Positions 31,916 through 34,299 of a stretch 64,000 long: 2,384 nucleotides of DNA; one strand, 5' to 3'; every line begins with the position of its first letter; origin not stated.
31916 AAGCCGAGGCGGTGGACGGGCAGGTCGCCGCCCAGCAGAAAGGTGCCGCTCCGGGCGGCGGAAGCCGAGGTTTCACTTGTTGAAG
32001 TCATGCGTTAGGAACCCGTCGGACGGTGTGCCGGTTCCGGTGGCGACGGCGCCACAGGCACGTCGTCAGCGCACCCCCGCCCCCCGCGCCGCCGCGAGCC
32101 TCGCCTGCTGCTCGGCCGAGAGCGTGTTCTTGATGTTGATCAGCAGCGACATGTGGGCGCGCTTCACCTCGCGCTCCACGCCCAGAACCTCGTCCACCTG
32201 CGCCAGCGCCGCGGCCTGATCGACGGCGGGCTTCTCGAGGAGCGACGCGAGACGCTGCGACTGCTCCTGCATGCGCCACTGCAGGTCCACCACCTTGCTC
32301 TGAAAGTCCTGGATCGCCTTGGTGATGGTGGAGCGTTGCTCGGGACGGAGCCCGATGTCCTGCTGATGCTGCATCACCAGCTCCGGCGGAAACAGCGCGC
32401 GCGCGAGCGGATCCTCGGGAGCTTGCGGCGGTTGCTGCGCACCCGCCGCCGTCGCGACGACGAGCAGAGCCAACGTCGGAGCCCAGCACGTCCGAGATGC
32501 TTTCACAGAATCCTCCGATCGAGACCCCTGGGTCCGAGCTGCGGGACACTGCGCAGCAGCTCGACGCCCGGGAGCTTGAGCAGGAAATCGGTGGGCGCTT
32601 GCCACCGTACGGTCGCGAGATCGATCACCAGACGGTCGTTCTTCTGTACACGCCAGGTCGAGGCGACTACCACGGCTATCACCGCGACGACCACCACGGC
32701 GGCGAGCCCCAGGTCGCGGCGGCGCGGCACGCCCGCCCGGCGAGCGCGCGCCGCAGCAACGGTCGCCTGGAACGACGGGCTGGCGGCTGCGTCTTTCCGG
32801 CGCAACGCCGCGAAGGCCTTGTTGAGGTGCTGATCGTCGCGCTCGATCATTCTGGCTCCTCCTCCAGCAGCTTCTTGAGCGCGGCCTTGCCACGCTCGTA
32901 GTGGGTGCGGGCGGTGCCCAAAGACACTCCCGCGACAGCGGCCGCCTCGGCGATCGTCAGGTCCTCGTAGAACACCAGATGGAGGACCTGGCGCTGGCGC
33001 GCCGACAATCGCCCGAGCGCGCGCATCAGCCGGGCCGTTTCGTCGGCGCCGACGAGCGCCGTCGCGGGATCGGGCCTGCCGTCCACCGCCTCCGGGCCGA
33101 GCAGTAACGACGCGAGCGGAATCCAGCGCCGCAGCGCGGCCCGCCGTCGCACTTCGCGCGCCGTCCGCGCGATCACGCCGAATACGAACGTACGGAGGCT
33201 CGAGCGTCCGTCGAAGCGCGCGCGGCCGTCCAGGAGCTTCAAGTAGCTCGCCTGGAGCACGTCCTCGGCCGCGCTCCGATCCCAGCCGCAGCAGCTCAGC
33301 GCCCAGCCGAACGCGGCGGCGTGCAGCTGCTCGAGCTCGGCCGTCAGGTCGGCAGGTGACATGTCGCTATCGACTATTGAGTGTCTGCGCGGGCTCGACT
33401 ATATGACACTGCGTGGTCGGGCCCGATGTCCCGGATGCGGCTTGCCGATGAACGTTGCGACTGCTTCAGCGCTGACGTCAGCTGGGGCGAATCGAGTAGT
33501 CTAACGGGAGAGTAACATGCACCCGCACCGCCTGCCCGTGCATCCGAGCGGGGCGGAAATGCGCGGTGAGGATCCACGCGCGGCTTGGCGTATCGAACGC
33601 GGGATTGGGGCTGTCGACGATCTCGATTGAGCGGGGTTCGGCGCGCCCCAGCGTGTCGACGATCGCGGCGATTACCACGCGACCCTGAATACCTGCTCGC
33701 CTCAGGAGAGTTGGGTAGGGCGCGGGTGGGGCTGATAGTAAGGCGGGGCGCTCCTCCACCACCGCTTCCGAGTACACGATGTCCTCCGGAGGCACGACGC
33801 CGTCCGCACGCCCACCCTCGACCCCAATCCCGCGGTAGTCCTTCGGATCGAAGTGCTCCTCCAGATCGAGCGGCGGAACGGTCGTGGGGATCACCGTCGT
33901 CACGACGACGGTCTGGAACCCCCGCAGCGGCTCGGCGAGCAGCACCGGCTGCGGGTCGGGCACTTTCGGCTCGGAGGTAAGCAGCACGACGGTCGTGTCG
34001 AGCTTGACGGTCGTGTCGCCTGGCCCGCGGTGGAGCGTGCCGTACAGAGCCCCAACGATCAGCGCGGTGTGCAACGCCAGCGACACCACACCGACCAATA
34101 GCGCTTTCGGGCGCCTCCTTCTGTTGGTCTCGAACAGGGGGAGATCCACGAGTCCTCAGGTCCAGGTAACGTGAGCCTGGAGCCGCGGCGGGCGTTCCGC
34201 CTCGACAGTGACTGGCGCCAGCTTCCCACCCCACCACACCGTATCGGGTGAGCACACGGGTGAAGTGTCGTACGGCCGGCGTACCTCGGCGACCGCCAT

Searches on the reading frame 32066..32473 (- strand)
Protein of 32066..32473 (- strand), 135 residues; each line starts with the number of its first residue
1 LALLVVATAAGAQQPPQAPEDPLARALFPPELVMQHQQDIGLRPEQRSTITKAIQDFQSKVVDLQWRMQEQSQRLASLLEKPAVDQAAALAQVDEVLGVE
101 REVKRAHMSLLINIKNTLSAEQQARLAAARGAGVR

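Call 43: search_protein_families(library=pfam, max_evalue=0.001, proteins=[window:32066-32473:-])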
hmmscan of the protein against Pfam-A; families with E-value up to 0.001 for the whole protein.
window:32066-32473:- (135 aa): 1 family
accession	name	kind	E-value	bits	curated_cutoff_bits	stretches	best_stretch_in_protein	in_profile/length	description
PF13801.11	Metal_resist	-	1.2e-09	38.8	29.2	1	4-124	13-124/125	Heavy-metal resistance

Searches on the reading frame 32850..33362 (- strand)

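Call 37: search_protein_families(library=ncbifam, max_evalue=0.01, proteins=[window:32850-33362:-])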
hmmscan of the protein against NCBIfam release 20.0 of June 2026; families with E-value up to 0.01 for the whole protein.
seq(171 aa): 89 families (the best 25 are shown)
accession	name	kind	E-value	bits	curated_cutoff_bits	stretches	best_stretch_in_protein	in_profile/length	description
TIGR02983.1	SigE-fam_strep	subfamily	5.6e-23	81.6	141.55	1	28-169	29-161/162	SigE family RNA polymerase sigma factor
NF004113.0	PRK05602.1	equivalog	5.3e-18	65.4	208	1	28-170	68-205/211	RNA polymerase sigma factor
TIGR02937.1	sigma70-ECF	superfamily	7.2e-18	64.7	42.9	1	30-166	26-165/165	sigma-70 family RNA polymerase sigma factor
NF007220.0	PRK09639.1-5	equivalog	3.2e-16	59.6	260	1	14-169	13-167/181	RNA polymerase sigma factor SigX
NF010500.0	PRK13919.1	subfamily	1.5e-15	57.9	226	1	24-168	42-185/186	putative RNA polymerase sigma E protein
NF006930.0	PRK09415.1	subfamily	5.5e-15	55.6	198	1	28-169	39-178/179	RNA polymerase factor sigma C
NF009166.1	PRK12513.1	equivalog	6.6e-15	55.3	206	1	18-168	36-188/193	RNA polymerase sigma factor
NF006550.0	PRK09047.1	equivalog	7.8e-14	51.6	173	1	6-168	14-189/194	RNA polymerase sigma factor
NF009172.0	PRK12519.1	subfamily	1.3e-13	50.9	222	1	18-169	43-192/194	RNA polymerase sigma factor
NF008894.0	PRK11924.3-1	equivalog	2.9e-13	50.3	258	1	14-166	32-181/188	RNA polymerase sigma factor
NF009190.0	PRK12538.1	equivalog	4.3e-13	49.5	303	1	16-168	75-221/233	RNA polymerase sigma factor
NF009164.0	PRK12511.1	equivalog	1e-12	48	185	1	28-169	27-162/182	RNA polymerase sigma factor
NF009176.0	PRK12524.1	equivalog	9.4e-12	45.1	264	1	14-168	36-186/196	RNA polymerase sigma factor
NF009168.0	PRK12515.1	subfamily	1.9e-11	43.8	236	1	28-166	45-179/189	RNA polymerase sigma factor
TIGR02950.1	SigM_subfam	subfamily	2.6e-11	43.6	147.95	1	28-166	23-158/159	RNA polymerase sigma factor, SigM family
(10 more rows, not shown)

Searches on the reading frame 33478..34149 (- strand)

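Call 43: search_protein_families(library=pfam, max_evalue=0.001, proteins=[window:33478-34149:-])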
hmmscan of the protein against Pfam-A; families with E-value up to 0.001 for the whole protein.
window:33478-34149:- (223 aa): 1 family
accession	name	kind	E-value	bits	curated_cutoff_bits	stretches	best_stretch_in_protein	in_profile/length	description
PF03544.19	TonB_C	-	4.3e-10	40.3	24.6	1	143-219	3-78/79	Gram-negative bacterial TonB protein C-terminal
